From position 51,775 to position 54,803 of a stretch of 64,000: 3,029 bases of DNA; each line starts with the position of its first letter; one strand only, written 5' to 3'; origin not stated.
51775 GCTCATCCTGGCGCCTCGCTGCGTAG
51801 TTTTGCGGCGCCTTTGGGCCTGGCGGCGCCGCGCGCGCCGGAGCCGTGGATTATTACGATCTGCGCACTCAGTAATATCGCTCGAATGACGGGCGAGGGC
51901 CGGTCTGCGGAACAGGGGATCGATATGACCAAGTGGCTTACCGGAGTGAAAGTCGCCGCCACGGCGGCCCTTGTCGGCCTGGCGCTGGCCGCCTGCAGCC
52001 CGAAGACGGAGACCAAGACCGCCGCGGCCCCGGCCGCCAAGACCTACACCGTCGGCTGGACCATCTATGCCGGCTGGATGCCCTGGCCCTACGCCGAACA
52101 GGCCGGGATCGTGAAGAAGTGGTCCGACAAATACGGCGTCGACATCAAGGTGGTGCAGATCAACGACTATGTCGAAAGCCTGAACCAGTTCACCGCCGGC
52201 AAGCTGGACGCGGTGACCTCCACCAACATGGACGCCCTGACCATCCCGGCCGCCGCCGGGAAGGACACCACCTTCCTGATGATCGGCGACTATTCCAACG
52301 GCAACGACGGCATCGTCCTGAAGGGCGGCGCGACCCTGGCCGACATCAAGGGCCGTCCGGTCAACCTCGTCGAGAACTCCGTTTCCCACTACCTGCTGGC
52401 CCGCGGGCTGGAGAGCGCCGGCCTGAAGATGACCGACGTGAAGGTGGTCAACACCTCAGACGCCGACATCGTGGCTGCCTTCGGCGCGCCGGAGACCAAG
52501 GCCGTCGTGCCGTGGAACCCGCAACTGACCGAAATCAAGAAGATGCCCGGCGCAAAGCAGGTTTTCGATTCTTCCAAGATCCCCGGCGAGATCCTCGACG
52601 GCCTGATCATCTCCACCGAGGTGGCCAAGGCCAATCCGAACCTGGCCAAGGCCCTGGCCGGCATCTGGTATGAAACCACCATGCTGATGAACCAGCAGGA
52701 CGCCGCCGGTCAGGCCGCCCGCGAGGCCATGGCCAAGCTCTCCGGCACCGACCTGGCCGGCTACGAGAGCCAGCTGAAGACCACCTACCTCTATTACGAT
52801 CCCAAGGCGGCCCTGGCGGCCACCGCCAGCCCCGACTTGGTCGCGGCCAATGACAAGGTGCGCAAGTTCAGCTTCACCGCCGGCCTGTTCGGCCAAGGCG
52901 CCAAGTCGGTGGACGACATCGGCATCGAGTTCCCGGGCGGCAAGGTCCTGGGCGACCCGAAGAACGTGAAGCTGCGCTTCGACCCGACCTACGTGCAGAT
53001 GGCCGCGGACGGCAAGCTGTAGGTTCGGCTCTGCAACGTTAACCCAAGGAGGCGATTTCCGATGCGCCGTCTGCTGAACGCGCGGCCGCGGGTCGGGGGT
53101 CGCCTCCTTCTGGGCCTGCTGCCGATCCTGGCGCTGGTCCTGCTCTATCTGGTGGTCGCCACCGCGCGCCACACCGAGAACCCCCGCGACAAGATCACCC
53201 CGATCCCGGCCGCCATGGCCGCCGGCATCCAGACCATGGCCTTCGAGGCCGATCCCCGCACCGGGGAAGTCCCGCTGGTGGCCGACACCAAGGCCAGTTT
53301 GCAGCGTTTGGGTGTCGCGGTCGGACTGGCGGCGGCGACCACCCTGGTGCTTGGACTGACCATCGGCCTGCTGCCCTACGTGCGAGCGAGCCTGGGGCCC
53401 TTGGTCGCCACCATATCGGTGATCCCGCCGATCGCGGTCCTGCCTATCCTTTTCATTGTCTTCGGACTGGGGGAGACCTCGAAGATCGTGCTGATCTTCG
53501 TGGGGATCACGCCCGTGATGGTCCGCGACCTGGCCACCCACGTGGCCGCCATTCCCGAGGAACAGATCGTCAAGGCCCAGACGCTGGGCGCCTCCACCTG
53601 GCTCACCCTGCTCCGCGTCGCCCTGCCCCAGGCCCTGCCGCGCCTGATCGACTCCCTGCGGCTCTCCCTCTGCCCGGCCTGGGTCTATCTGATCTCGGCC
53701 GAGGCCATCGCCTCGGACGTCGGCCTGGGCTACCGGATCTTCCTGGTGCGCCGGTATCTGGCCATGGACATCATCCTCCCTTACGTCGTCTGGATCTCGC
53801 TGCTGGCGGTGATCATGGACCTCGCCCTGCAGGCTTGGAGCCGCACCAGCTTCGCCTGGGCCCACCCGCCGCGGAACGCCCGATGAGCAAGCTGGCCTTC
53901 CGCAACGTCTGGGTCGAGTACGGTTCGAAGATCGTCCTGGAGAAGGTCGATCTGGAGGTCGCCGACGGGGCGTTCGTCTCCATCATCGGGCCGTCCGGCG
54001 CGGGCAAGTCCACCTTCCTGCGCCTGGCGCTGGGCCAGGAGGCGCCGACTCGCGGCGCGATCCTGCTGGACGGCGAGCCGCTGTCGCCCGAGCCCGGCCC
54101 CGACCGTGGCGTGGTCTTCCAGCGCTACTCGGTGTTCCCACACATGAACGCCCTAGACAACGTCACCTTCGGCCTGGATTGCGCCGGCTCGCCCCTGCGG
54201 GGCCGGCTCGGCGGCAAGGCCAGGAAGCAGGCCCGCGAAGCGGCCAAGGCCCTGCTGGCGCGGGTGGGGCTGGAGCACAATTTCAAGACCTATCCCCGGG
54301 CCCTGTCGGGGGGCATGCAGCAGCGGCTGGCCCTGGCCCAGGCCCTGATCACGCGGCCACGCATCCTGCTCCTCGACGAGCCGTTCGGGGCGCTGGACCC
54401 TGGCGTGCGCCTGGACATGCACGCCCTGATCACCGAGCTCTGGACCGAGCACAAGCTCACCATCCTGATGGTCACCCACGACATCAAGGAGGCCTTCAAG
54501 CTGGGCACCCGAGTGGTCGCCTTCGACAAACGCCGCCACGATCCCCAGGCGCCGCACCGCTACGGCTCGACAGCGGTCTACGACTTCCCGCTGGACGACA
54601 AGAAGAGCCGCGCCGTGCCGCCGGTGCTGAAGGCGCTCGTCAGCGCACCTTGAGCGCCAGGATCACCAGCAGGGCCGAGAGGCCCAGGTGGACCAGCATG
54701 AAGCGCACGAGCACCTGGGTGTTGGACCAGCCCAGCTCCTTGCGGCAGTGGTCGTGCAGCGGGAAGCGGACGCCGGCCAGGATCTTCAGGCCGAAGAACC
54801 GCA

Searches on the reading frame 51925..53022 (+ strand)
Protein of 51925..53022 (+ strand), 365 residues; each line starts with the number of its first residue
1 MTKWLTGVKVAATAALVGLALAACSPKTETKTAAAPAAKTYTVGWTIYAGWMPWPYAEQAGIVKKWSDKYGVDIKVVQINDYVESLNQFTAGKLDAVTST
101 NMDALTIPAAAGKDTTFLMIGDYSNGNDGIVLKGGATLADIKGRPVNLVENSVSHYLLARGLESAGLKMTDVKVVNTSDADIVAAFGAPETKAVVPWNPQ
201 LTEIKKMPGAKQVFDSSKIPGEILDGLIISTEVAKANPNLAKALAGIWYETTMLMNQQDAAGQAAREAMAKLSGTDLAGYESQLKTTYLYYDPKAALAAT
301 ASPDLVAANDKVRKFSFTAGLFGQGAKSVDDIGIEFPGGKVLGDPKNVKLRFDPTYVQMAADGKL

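Call 7: search_protein_families(library=pfam, proteins=[window:51925-53022:+])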
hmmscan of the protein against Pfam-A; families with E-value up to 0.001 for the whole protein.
window:51925-53022:+ (365 aa): 3 families
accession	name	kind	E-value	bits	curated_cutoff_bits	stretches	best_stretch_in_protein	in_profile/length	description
PF13379.11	NMT1_2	-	3.5e-09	37.3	24.7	1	50-265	11-248/252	NMT1-like family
PF09084.16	NMT1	-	2.1e-08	34.8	20.5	1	70-244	19-198/216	NMT1/THI5 like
PF03180.19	Lipoprotein_9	-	3e-05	23.8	27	0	50-97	4-51/236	NlpA lipoprotein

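Call 8: search_protein_families(library=ncbifam, proteins=[window:51925-53022:+])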
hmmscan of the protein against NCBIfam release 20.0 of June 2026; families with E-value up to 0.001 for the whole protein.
window:51925-53022:+ (365 aa): 5 families
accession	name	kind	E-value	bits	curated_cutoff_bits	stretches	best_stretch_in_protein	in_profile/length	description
TIGR03427.1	ABC_peri_uca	equivalog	6.8e-166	551.4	333.9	1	39-365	2-328/328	putative urea ABC transporter substrate-binding protein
TIGR01728.1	SsuA_fam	subfamily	3.9e-24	85.4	163.5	1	64-275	20-233/290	aliphatic sulfonate ABC transporter substrate-binding protein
TIGR01729.1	taurine_ABC_bnd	equivalog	2.9e-14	53.2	304.25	1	116-286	71-247/300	taurine ABC transporter substrate-binding protein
NF008588.0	PRK11553.1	subfamily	9.1e-11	41.3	299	1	136-219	122-205/319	aliphatic sulfonate ABC transporter substrate-binding protein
NF008553.0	PRK11480.1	equivalog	4.8e-07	29.3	490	1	116-276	95-259/320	taurine ABC transporter substrate-binding protein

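Call 30: find_related_loci(query=window:51925-53022:+, collection=metagenome_contigs, flank=5000)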
Query window:51925-53022:+ (365 aa) in metagenome_contigs; peptide patterns used: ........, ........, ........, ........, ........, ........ (x = any residue, [..] = any of these).
285 stretches matched a pattern; 182 encode a relative of the query (tblastn E <= 1e-3); the best 80 are kept; 80 distinct loci.
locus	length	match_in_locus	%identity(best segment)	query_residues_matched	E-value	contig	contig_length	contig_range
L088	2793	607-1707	93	1-365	0e+0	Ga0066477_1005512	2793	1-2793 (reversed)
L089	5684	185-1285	88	1-365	0e+0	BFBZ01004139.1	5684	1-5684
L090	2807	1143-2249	83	1-365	0e+0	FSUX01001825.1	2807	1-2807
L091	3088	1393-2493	84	1-365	0e+0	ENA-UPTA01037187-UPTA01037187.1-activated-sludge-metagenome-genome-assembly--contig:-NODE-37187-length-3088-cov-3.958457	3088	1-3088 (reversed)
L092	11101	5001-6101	81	1-365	0e+0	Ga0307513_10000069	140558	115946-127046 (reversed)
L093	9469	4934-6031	84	1-365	0e+0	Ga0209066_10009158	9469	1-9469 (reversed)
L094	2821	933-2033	78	1-365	0e+0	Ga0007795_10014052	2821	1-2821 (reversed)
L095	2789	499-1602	77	1-365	0e+0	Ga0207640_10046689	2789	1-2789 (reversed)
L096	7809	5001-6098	76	1-365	0e+0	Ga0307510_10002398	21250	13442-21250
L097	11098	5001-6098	76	1-365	0e+0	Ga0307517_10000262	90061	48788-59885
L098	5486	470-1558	75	3-365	0e+0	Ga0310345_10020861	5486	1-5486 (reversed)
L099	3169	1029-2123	77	1-365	0e+0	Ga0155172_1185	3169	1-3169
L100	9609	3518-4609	78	1-365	0e+0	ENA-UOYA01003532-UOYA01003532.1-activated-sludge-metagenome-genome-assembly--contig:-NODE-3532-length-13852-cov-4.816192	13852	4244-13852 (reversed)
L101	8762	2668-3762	80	4-365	0e+0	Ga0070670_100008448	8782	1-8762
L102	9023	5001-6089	75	3-365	0e+0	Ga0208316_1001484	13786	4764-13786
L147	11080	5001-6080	61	5-365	3e-142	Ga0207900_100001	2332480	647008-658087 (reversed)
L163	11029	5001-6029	61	19-365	2e-138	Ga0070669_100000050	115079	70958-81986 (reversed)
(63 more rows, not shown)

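Call 52: search_protein_families(library=pfam, proteins=[L147:384-1397:-, L147:2696-3706:-, L163:1694-4264:-])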
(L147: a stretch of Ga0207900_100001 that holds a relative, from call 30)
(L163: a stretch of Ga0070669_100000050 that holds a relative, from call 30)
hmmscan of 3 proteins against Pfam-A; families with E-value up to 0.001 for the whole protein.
L147:384-1397:- (337 aa): 1 family
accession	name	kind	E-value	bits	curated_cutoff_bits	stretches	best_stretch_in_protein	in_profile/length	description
PF04116.19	FA_hydroxylase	-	3.4e-23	82.9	31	1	151-283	2-132/132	Fatty acid hydroxylase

L147:2696-3706:- (336 aa): 1 family
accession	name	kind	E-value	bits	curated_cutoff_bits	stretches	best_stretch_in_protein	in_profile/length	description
PF00753.33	Lactamase_B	-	5.5e-08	33.4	22.7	1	146-244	48-175/196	Metallo-beta-lactamase superfamily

L163:1694-4264:- (856 aa): 2 families
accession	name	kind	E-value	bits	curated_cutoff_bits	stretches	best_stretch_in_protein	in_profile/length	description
PF00593.30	TonB_dep_Rec_b-barrel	-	2.1e-36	127.2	27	1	362-809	42-436/436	TonB dependent receptor-like, beta-barrel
PF07715.20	Plug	-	2.7e-14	54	23.9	1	103-210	2-107/107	TonB-dependent Receptor Plug Domain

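Call 67: search_solved_structures(query=window:51925-53022:+, max_evalue=0.00001)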
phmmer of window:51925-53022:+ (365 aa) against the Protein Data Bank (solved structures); distinct sequences matched with E-value up to 0.00001: 2.
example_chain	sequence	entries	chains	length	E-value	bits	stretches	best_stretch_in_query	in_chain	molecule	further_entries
2x26_A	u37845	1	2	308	1.3e-07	34.4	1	90-216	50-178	PERIPLASMIC ALIPHATIC SULPHONATES-BINDING PROTEIN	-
3e4r_A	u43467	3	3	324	5.5e-06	29.1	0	136-221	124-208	Nitrate transport protein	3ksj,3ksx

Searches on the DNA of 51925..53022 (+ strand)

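Call 33: search_rna_families(sources=[L135, L136, L138, L146, L150, L153, L159, L161, L162, L166, L167, L121, L106, L147, L130, L092], threshold=gathering)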
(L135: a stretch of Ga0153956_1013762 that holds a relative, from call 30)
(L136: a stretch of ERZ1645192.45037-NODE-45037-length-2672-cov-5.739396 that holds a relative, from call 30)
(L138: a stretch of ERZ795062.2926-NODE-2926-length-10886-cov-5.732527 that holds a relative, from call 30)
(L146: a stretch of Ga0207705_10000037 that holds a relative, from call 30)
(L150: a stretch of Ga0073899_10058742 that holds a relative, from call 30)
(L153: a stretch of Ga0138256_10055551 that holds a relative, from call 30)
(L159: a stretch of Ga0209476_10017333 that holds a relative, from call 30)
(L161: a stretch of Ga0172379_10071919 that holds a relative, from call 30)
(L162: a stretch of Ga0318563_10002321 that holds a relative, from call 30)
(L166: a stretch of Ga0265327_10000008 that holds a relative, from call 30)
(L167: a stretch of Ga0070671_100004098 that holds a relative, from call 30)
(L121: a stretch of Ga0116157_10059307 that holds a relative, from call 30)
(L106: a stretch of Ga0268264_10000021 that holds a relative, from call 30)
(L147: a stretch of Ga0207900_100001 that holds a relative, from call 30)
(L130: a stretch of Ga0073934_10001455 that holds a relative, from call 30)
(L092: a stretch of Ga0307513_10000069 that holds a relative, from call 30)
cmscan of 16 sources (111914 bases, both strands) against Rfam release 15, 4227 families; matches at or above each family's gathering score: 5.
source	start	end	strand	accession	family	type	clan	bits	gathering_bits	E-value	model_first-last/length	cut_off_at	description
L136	957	1054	-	RF00442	Guanidine-I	Cis-reg; riboswitch;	-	93.4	63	2.2e-15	1-107/107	no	Guanidine-I riboswitch aptamer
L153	14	111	-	RF00442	Guanidine-I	Cis-reg; riboswitch;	-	91.7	63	5.2e-15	1-107/107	no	Guanidine-I riboswitch aptamer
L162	1665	1766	+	RF00442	Guanidine-I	Cis-reg; riboswitch;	-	91.2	63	6.9e-15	1-107/107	no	Guanidine-I riboswitch aptamer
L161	656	765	+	RF00442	Guanidine-I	Cis-reg; riboswitch;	-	89.7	63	1.5e-14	1-107/107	no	Guanidine-I riboswitch aptamer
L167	6247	6319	+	RF00005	tRNA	Gene; tRNA;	CL00001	75.5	29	1.7e-14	1-71/71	no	tRNA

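Call 51: search_rna_families(sources=[L089, L093, L097, L100, L101, L102, L104, L109, L117, L119, L123, L126, L131, L137, L163], threshold=gathering)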
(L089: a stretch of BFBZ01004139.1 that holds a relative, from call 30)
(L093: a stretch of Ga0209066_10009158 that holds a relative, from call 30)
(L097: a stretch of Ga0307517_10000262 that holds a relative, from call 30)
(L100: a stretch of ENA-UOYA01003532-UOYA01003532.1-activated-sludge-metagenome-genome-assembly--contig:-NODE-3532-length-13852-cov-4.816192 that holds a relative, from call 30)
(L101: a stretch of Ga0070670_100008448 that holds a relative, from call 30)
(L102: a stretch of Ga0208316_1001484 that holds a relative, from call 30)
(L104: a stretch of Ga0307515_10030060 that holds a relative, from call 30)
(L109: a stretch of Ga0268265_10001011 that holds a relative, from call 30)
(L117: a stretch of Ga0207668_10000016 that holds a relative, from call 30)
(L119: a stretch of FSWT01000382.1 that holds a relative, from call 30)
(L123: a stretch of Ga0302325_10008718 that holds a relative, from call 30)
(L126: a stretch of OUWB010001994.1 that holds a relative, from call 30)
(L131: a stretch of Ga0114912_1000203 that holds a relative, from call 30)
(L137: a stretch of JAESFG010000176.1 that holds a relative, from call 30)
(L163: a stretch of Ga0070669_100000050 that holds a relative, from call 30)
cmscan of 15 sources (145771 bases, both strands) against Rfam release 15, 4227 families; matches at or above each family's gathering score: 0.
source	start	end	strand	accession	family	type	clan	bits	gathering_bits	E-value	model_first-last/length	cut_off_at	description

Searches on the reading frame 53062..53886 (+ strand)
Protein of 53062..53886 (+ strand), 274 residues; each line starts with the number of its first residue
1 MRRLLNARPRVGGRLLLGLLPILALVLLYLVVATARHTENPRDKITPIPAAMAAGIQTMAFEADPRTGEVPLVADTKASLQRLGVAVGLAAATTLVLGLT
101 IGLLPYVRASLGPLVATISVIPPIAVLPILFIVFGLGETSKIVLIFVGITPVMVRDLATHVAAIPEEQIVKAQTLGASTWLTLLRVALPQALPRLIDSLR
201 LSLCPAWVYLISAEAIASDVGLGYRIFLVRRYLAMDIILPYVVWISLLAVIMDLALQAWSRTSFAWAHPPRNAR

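Call 7: search_protein_families(library=pfam, proteins=[window:53062-53886:+])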
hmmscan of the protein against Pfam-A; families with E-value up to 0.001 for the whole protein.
window:53062-53886:+ (274 aa): 1 family
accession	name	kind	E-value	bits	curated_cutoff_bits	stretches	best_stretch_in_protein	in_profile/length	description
PF00528.27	BPD_transp_1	-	1.8e-18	67.4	26.4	1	96-257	3-176/184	Binding-protein-dependent transport system inner membrane component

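Call 8: search_protein_families(library=ncbifam, proteins=[window:53062-53886:+])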
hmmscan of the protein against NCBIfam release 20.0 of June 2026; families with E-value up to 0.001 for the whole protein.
window:53062-53886:+ (274 aa): 13 families
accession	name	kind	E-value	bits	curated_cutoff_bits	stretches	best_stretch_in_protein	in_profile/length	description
NF007545.0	PRK10160.1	equivalog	9.2e-32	110.6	342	1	45-266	51-270/275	taurine ABC transporter permease TauC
NF040733.1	ABC_perm_U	equivalog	1e-22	80.9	295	1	71-266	53-248/251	ABC transporter permease subunit SaoP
TIGR01183.1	ntrB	equivalog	2.4e-21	76.4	209.05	1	72-253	15-196/202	nitrate ABC transporter permease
NF008470.0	PRK11365.1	equivalog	3.8e-18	65.8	347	1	79-267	65-253/263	aliphatic sulfonate ABC transporter permease SsuC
NF008196.0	PRK10952.1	equivalog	3e-07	29.6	439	1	96-263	162-332/356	glycine betaine/L-proline ABC transporter permease ProW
NF011624.0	PRK15050.1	equivalog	6.4e-06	25.5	247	1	146-202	169-225/297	2-aminoethylphosphonate ABC transporter permease subunit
TIGR03416.1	ABC_choXWV_perm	equivalog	1.9e-05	24.3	363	1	87-253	95-264/267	choline ABC transporter permease subunit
TIGR00969.1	3a0106s02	subfamily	9.9e-05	21.9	240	1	95-204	112-209/272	sulfate ABC transporter permease subunit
TIGR02139.1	permease_CysT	equivalog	0.0001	22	246.1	1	142-204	137-198/265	sulfate ABC transporter permease subunit CysT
NF008049.0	PRK10782.1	subfamily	0.0004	20.1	212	1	131-242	80-191/217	methionine ABC transporter permease MetI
TIGR02140.1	permease_CysW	equivalog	0.00061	19.4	329.1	0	132-190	125-181/261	sulfate ABC transporter permease subunit CysW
NF007044.0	PRK09497.1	equivalog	0.00088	18.8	348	1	143-215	156-227/285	spermidine/putrescine ABC transporter permease PotB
TIGR02141.1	modB_ABC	equivalog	0.00099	18.8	182.6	1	145-202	88-144/208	molybdate ABC transporter permease subunit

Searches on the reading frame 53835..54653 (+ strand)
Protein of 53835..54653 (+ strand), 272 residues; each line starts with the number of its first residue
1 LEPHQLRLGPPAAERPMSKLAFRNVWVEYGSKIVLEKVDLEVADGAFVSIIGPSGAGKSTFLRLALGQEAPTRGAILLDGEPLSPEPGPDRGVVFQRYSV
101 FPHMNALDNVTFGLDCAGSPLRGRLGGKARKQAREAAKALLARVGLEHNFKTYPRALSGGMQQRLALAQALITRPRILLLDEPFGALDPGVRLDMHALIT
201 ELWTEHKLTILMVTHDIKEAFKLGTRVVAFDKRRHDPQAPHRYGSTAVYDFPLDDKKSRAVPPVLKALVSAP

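Call 7: search_protein_families(library=pfam, proteins=[window:53835-54653:+])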
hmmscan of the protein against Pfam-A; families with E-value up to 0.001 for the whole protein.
window:53835-54653:+ (272 aa): 2 families
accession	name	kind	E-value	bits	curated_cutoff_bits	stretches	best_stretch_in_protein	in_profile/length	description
PF00005.33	ABC_tran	-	2.3e-31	109.7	25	1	35-184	1-136/137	ABC transporter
PF13304.12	AAA_21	-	5.1e-08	33.8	27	0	147-216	228-299/304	AAA domain, putative AbiEii toxin, Type IV TA system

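Call 8: search_protein_families(library=ncbifam, proteins=[window:53835-54653:+])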
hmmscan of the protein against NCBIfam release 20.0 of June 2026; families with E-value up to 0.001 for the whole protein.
window:53835-54653:+ (272 aa): 188 families (the best 25 are shown)
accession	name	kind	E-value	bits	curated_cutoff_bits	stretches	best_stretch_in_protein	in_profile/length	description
TIGR03265.1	PhnT2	equivalog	3.9e-53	180.9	457.7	1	19-232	4-210/353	putative 2-aminoethylphosphonate ABC transporter ATP-binding protein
NF008420.0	PRK11247.1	equivalog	1.1e-52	178.8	395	1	20-231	13-208/257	aliphatic sulfonates ABC transporter ATP-binding protein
TIGR00968.1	3a0106s01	subfamily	6.5e-52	176.4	342.75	1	23-233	4-207/237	sulfate ABC transporter ATP-binding protein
TIGR01184.1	ntrCD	subfamily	1.4e-51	175.3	291.8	1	35-230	1-188/230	nitrate ABC transporter ATP-binding protein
NF008421.0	PRK11248.1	equivalog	1.1e-50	172.6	357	1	21-229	3-201/255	taurine ABC transporter ATP-binding subunit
NF006987.0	PRK09452.1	equivalog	1.3e-50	172.2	482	1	20-234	18-225/378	spermidine/putrescine ABC transporter ATP-binding protein PotA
NF007027.0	PRK09493.1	equivalog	1.4e-49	168.6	379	1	21-234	3-213/240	glutamine ABC transporter ATP-binding protein GlnQ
NF043075.1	MMSYN1_0197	equivalog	1.9e-48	165.2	550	1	20-232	3-208/341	spermidine/putrescine ABC transporter ATP-binding protein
NF040729.1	ABC_ATP_SaoA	equivalog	2e-48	165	360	1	31-232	17-208/248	ABC transporter ATP-binding protein SaoA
TIGR01186.1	proV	subfamily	1.4e-47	162.6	326.6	1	30-230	4-203/363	betaine/proline/choline family ABC transporter ATP-binding protein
NF008105.0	PRK10851.1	equivalog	3.6e-47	160.8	502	1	24-232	7-212/362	sulfate/thiosulfate ABC transporter ATP-binding protein CysA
NF008513.0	PRK11432.1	equivalog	8e-47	159.8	496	1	20-232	7-212/351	ferric ABC transporter ATP-binding protein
NF040933.2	ABC_arch_GlcV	equivalog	1.3e-46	159.1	450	1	33-229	20-214/357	glucose ABC transporter ATP-binding protein GlcV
NF008653.0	PRK11650.1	subfamily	1e-45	156.4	432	1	17-232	1-210/357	sn-glycerol-3-phosphate ABC transporter ATP-binding protein UgpC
TIGR03005.1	ectoine_ehuA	equivalog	4.8e-44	150.5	345.4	2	92-234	90-224/252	ectoine/hydroxyectoine ABC transporter ATP-binding protein EhuA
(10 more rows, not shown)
